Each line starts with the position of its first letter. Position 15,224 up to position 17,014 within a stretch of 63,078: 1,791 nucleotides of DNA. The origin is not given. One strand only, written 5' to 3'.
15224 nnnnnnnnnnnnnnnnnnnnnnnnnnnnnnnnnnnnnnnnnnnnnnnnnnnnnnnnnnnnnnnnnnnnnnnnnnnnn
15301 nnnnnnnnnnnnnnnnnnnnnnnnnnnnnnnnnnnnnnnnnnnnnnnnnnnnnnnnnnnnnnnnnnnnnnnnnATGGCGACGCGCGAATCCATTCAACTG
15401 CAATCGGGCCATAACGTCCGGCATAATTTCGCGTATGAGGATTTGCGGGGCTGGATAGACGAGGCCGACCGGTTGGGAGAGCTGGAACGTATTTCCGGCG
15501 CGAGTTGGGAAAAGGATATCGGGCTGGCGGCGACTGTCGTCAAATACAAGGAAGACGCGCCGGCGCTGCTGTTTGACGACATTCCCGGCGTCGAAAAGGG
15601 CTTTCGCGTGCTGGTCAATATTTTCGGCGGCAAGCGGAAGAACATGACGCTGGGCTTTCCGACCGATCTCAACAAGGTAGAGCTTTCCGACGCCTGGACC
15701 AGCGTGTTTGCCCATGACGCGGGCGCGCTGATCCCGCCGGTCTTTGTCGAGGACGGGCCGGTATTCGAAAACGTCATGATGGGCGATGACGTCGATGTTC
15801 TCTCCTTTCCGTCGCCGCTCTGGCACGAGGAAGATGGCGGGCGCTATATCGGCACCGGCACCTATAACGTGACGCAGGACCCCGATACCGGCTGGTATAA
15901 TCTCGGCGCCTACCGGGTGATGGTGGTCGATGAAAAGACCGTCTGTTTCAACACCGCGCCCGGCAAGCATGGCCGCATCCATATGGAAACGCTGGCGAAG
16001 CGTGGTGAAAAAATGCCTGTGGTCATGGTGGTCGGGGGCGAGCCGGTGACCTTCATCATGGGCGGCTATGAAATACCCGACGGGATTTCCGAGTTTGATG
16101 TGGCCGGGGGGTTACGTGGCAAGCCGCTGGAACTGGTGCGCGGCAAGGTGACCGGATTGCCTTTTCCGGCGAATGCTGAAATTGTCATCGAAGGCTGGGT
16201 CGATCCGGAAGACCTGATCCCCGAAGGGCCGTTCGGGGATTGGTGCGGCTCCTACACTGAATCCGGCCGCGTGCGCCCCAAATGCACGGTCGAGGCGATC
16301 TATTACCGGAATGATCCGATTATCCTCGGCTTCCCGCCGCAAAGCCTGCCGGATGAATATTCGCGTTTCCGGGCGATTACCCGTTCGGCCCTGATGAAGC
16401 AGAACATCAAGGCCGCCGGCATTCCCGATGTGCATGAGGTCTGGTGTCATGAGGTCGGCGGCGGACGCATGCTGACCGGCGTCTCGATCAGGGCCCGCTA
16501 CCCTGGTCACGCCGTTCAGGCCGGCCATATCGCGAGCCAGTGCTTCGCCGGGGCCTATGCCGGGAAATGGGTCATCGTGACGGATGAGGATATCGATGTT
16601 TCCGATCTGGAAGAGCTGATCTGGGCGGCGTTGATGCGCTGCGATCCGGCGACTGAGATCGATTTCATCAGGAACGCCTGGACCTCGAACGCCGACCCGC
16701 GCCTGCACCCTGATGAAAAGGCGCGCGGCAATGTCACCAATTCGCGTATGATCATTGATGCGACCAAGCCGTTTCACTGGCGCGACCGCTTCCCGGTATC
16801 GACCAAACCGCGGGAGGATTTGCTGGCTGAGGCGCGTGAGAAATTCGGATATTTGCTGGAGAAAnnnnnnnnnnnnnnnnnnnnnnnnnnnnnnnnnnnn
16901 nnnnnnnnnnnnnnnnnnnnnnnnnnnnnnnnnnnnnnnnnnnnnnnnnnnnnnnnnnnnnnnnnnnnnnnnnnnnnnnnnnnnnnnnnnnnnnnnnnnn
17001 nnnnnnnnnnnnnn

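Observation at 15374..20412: A five-gene operon combines two different decarboxylase types with an SDR, a two-Cys isomerase-like enzyme and an unknown VOC-like protein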

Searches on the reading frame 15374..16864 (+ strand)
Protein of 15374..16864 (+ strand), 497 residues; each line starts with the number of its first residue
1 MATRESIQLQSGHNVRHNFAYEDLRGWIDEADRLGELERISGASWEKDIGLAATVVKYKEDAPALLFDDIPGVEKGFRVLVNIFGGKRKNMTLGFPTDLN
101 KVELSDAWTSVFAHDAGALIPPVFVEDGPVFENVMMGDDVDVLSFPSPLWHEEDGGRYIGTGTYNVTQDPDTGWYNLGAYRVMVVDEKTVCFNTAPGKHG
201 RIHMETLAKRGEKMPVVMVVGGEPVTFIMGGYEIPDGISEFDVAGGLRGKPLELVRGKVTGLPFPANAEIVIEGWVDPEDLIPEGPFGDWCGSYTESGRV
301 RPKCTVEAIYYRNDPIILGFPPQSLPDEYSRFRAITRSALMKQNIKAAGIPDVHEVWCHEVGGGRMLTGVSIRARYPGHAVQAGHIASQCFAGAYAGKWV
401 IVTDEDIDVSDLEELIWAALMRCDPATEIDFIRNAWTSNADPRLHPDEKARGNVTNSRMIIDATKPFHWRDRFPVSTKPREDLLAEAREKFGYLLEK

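Call 6: search_protein_families(library=pfam, proteins=[window:15374-16864:+], max_evalue=0.01)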
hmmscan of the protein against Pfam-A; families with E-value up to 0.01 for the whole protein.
window:15374-16864:+ (497 aa): 3 families
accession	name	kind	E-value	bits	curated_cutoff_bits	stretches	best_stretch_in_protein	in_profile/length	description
PF01977.22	UbiD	-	4e-63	212.7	23.3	1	126-319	6-200/206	3-octaprenyl-4-hydroxybenzoate carboxy-lyase Rift-related domain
PF20696.2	UbiD_C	-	2.1e-27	96.1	24.2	1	334-463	5-127/127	3-octaprenyl-4-hydroxybenzoate carboxy-lyase C-terminal domain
PF20695.2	UbiD_N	-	1.4e-07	32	24.3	1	29-96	2-64/78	3-octaprenyl-4-hydroxybenzoate carboxy-lyase N-terminal domain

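Call 7: search_protein_families(library=ncbifam, proteins=[window:15374-16864:+], max_evalue=0.01)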
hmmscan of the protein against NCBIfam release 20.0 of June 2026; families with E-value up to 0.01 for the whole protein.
window:15374-16864:+ (497 aa): 7 families
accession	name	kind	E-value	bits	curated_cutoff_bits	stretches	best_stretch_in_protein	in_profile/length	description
TIGR02724.1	phenyl_P_beta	equivalog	6.3e-85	285.3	468.95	1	23-491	2-466/472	phenylphosphate carboxylase subunit beta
TIGR00148.1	TIGR00148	subfamily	7.3e-75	252.3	244.85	1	24-466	1-438/438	UbiD family decarboxylase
NF041204.1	VdcC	exception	2.1e-64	217.7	650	1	21-468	1-440/467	non-oxidative hydroxyarylic acid decarboxylases subunit C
TIGR03701.1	mena_SCO4490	equivalog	6.9e-58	196.4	495.9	1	53-429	30-411/433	menaquinone biosynthesis decarboxylase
NF041219.1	BagN_FevL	exception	6.9e-54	183.1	1000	1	17-444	13-449/502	bagremycin/ferroverdin biosynthesis UbiD family decarboxylase BagN/FevL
TIGR02723.1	phenyl_P_alpha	equivalog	4.9e-45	154.1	564.6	1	119-471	102-450/485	phenylphosphate carboxylase subunit alpha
NF008175.0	PRK10922.1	equivalog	1.7e-42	145.6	788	1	125-436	125-434/497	4-hydroxy-3-polyprenylbenzoate decarboxylase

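Call 27: search_solved_structures(query=window:15374-16864:+, max_evalue=1e-10)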
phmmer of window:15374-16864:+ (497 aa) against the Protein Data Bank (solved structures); distinct sequences matched with E-value up to 1e-10: 40.
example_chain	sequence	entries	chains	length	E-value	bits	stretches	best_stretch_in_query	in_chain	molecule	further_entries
7pda_A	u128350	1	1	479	2.5e-95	323.4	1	21-491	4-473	UbiD family decarboxylase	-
7abo_C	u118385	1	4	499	1.3e-53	185.7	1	22-472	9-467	UbiD-like decarboxylase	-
4ip2_A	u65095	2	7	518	3.2e-53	184.5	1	21-472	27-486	Aromatic Acid Decarboxylase | PA0254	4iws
7abn_D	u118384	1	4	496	4.7e-53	183.9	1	22-472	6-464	UbiD-like decarboxylase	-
6da6_A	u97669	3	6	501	4.8e-44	154.2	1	51-426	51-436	UbiD-like decarboxylase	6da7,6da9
7nf0_A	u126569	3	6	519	1.1e-41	146.4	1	113-432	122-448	Ferulic acid decarboxylase 1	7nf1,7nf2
7ney_A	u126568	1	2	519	3.3e-41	144.8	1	114-434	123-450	Ferulic acid decarboxylase 1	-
9gqr_A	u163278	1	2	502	1.8e-40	142.4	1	49-428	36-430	decarboxylase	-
5m1c_A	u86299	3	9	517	1e-37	133.3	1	125-435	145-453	3-octaprenyl-4-hydroxybenzoate carboxy-lyase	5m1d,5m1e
2idb_A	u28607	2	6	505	1.6e-37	132.7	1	125-435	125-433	3-octaprenyl-4-hydroxybenzoate carboxy-lyase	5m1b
7ae4_A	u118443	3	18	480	6.1e-36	127.4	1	20-467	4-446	Phenolic acid decarboxylase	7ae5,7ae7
6h6x_B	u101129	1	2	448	1.8e-33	119.3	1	126-469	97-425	3-polyprenyl-4-hydroxybenzoate decarboxylase and related decarboxylases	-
6h6v_A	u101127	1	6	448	3.8e-33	118.2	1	126-469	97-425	3-polyprenyl-4-hydroxybenzoate decarboxylase and related decarboxylases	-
6ev7_A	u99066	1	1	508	4.2e-33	118.1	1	93-428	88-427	Ferulic acid decarboxylase 1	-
6tie_AAA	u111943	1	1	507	1.2e-32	116.6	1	93-428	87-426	Ferulic acid decarboxylase 1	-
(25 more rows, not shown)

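Call 43: search_solved_structures(query=window:15374-16864:+, max_evalue=1e-50, show_alignments=2)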
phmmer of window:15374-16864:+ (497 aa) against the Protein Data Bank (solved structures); distinct sequences matched with E-value up to 1e-50: 4.
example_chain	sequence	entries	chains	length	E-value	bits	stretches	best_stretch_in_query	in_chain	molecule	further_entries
7pda_A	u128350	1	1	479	2.5e-95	323.4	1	21-491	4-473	UbiD family decarboxylase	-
7abo_C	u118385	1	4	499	1.3e-53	185.7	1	22-472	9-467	UbiD-like decarboxylase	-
4ip2_A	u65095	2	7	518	3.2e-53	184.5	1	21-472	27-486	Aromatic Acid Decarboxylase | PA0254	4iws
7abn_D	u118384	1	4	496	4.7e-53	183.9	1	22-472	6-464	UbiD-like decarboxylase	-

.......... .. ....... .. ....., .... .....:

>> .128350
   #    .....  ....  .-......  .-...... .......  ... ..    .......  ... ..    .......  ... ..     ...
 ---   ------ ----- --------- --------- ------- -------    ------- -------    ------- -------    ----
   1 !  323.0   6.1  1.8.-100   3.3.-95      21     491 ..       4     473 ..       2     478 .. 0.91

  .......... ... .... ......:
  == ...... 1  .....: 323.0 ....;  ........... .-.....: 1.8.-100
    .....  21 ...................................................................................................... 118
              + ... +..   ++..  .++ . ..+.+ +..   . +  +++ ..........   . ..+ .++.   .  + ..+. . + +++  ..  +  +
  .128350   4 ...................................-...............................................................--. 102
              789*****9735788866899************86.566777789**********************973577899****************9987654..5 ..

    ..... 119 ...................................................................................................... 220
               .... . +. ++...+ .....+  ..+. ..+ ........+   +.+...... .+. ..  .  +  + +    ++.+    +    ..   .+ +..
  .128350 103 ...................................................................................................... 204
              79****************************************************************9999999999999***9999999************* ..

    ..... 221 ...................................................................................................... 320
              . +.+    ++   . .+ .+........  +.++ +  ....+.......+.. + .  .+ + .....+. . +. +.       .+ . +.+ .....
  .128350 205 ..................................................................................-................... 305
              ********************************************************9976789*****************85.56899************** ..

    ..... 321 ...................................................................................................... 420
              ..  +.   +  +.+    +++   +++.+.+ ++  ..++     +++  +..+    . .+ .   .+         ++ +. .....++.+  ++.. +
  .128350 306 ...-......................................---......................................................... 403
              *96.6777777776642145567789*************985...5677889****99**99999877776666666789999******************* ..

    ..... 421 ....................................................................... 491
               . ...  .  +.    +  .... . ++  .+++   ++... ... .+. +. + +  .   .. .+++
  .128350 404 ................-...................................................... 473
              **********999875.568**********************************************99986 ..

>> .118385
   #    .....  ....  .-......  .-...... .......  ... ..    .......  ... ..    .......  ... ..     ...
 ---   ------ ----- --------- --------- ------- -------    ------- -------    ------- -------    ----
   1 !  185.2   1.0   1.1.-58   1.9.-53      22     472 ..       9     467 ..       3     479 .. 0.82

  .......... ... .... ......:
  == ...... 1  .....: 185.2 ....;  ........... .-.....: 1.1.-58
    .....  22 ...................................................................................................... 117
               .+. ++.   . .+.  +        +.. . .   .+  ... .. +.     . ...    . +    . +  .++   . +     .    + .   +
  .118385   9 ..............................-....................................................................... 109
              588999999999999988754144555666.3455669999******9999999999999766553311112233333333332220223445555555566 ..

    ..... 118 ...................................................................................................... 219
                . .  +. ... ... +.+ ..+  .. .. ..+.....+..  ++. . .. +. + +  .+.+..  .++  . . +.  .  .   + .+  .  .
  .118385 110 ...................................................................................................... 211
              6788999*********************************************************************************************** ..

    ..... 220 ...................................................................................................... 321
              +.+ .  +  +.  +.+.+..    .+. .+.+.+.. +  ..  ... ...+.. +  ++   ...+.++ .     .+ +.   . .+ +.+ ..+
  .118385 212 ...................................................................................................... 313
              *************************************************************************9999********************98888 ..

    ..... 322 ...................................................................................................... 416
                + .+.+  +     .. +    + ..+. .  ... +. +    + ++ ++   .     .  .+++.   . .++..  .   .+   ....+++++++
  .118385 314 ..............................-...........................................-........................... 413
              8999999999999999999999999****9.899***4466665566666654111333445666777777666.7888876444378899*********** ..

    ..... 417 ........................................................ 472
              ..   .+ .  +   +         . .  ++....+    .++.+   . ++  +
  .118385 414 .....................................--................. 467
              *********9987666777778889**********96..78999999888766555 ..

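Call 60: find_homologous_proteins(query=window:15374-16864:+)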
Query window:15374-16864:+ (497 aa): 4934 proteins with E <= 0.001 among 8000 candidates; the best 120 are listed.
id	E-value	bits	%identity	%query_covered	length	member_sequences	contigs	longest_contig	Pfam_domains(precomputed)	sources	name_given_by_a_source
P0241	0.0e+0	1170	100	100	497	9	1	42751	PF20696.3,PF01977.23,PF20695.3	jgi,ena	-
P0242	0.0e+0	1071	89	100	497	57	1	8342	PF20696.3,PF01977.23,PF20695.3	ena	-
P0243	4.6e-282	955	79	99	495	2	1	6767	PF20696.3,PF01977.23,PF20695.3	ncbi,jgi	jgi:UbiD family decarboxylase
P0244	1.2e-281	953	78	100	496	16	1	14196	PF20696.3,PF01977.23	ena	-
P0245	3.5e-280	948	79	97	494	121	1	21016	PF20696.3,PF01977.23,PF20695.3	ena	-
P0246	1.4e-275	933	75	100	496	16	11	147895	PF20696.3,PF01977.23,PF20695.3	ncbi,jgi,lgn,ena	-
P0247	2.3e-275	932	77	100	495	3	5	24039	PF20696.3,PF01977.23,PF20695.3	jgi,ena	jgi:UbiD family decarboxylase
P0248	6.2e-274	928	78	98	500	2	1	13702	PF20696.3,PF01977.23,PF20695.3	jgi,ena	-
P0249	3.1e-265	899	75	98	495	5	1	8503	PF20696.3,PF01977.23,PF20695.3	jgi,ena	jgi:4-hydroxy-3-polyprenylbenzoate decarboxylase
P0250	1.1e-262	891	74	98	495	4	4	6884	PF20696.3,PF01977.23,PF20695.3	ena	-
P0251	2.6e-261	886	74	97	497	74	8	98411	PF20696.3,PF01977.23,PF20695.3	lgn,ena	-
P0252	3.7e-258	876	72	100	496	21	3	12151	PF20696.3,PF01977.23,PF20695.3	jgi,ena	jgi:4-hydroxy-3-polyprenylbenzoate decarboxylase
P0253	1.3e-255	867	72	97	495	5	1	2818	PF20696.3,PF01977.23,PF20695.3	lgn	-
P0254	3.5e-254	863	73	98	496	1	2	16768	PF20696.3,PF01977.23,PF20695.3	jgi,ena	jgi:4-hydroxy-3-polyprenylbenzoate decarboxylase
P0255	4.0e-253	859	70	100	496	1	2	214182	PF20696.3,PF01977.23,PF20695.3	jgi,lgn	jgi:4-hydroxy-3-polyprenylbenzoate decarboxylase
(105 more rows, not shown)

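Call 62: find_related_loci(query=A2, collection=metagenome_contigs, flank=7000)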
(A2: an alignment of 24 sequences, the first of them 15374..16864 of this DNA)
Query A2 (497 aa) in metagenome_contigs; peptide patterns used: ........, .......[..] (x = any residue, [..] = any of these).
600 stretches matched a pattern (row limit reached: there are more); 598 encode a relative of the query (tblastn E <= 1e-3); the best 80 are kept; 80 distinct loci.
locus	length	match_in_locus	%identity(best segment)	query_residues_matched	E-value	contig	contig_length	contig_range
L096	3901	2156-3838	78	14-494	0e+0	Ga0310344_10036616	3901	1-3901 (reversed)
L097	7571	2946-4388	66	14-496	0e+0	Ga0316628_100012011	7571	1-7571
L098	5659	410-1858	64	14-496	0e+0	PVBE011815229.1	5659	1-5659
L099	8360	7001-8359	67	11-465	0e+0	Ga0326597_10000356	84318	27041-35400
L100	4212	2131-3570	59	16-496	0e+0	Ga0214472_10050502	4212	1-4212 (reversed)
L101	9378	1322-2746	58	21-496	0e+0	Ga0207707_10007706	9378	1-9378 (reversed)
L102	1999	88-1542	57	11-497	0e+0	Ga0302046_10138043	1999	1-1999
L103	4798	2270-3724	60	11-496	0e+0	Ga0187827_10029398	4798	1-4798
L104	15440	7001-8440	58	15-496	0e+0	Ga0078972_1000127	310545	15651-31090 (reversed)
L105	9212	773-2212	59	16-496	0e+0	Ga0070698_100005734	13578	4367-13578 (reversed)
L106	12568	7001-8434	59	18-496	0e+0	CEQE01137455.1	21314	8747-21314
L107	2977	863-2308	60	14-496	0e+0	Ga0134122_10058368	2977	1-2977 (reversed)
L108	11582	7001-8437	59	16-495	0e+0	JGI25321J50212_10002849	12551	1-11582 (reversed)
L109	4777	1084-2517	58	18-496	0e+0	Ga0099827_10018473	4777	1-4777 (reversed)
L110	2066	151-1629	56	3-496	0e+0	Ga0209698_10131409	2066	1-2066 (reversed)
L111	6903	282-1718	57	18-496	0e+0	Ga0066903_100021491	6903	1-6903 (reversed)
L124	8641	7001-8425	58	21-496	0e+0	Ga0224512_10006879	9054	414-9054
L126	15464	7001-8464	57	10-497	0e+0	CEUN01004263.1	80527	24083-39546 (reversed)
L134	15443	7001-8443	59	14-495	0e+0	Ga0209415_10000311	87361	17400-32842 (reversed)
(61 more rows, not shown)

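Call 66: search_protein_families(library=pfam, proteins=[L111:1873-2844:-, L126:8489-10042:+, L108:1375-1986:+, L108:5205-6059:+], max_evalue=0.001)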
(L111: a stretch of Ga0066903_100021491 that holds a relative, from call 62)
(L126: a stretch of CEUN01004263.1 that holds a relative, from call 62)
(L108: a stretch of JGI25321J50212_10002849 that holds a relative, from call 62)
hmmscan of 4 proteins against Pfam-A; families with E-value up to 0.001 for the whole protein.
L111:1873-2844:- (323 aa): 1 family
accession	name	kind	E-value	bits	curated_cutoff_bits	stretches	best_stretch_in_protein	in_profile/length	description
PF03401.19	TctC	-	8.6e-66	222.7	27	1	48-319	2-273/274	Tripartite tricarboxylate transporter family receptor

L126:8489-10042:+ (518 aa): 2 families
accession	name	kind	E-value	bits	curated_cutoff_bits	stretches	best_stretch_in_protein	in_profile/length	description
PF00501.34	AMP-binding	-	1.7e-65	221.8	29.9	1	25-378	4-384/384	AMP-binding enzyme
PF13193.12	AMP-binding_C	-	7.9e-16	59.2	24.5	1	427-502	1-76/76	AMP-binding enzyme C-terminal domain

L108:1375-1986:+ (204 aa): 1 family
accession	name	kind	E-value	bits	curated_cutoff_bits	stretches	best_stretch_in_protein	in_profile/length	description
PF02441.25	Flavoprotein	-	4.9e-47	160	22.7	1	7-178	1-162/162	Flavoprotein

L108:5205-6059:+ (285 aa): 4 families
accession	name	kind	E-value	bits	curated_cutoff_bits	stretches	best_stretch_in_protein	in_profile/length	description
PF00005.33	ABC_tran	-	1.6e-31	110.2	25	1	44-181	1-136/137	ABC transporter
PF13304.12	AAA_21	-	2.1e-07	31.7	27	0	56-85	1-50/304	AAA domain, putative AbiEii toxin, Type IV TA system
PF00004.35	AAA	-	0.00014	22.8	21.2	0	58-74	2-18/131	ATPase family associated with various cellular activities (AAA)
PF09818.15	ABC_ATPase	-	0.0009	18.8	23.2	0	153-227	157-230/283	P-loop domain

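Call 87: find_encoding_contigs(protein=P0246, flank=9000, max_places=1)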
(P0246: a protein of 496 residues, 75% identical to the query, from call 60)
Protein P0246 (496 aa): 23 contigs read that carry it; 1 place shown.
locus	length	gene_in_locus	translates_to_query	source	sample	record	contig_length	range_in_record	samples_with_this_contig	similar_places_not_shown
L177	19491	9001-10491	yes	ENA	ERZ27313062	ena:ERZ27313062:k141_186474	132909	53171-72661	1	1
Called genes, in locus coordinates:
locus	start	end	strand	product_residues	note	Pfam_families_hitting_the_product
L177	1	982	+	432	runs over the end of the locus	PF03447:NAD_binding_3, PF00742:Homoserine_dh, PF01842:ACT (weak)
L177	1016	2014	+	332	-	PF03320:FBPase_glpX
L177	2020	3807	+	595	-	PF01368:DHH, PF02272:DHHA1, PF17768:RecJ_OB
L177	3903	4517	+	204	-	PF09835:DUF2062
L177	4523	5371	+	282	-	PF02668:TauD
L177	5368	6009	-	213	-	PF13649:Methyltransf_25 (faint), PF08241:Methyltransf_11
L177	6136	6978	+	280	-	PF02668:TauD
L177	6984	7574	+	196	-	PF00881:Nitroreductase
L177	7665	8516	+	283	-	PF02668:TauD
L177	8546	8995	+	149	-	PF00903:Glyoxalase, PF13669:Glyoxalase_4 (weak)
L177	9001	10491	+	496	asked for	PF20695:UbiD_N, PF01977:UbiD, PF20696:UbiD_C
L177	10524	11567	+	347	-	PF03401:TctC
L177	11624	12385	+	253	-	PF00106:adh_short, PF08659:KR, PF01370:Epimerase (weak), PF13561:adh_short_C2, PF23441:SDR (weak)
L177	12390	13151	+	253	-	PF00106:adh_short, PF08659:KR, PF13561:adh_short_C2, PF23441:SDR (weak)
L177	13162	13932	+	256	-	PF17645:Amdase, PF01177:Asp_Glu_race (faint)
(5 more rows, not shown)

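Call 88: find_encoding_contigs(protein=P0245, flank=9000, max_places=1)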
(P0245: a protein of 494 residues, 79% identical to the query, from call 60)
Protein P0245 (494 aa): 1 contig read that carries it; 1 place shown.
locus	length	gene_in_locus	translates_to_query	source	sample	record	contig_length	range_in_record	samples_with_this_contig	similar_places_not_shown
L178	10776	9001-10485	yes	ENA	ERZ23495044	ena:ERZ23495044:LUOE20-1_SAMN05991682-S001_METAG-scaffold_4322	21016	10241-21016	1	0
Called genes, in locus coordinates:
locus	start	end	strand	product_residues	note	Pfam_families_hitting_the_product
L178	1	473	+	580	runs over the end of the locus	PF01977:UbiD, PF20696:UbiD_C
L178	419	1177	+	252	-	PF00106:adh_short, PF08659:KR, PF13561:adh_short_C2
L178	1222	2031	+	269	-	PF02668:TauD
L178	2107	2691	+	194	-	PF00881:Nitroreductase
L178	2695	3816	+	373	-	PF00296:Bac_luciferase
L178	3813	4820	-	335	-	PF07690:MFS_1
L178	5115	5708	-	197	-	PF08241:Methyltransf_11 (weak)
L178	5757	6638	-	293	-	PF02668:TauD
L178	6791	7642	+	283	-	PF02668:TauD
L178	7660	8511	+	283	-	PF02668:TauD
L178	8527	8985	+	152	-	PF00903:Glyoxalase, PF13669:Glyoxalase_4 (faint)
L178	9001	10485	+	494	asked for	PF20695:UbiD_N (weak), PF01977:UbiD, PF20696:UbiD_C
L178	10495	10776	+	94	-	?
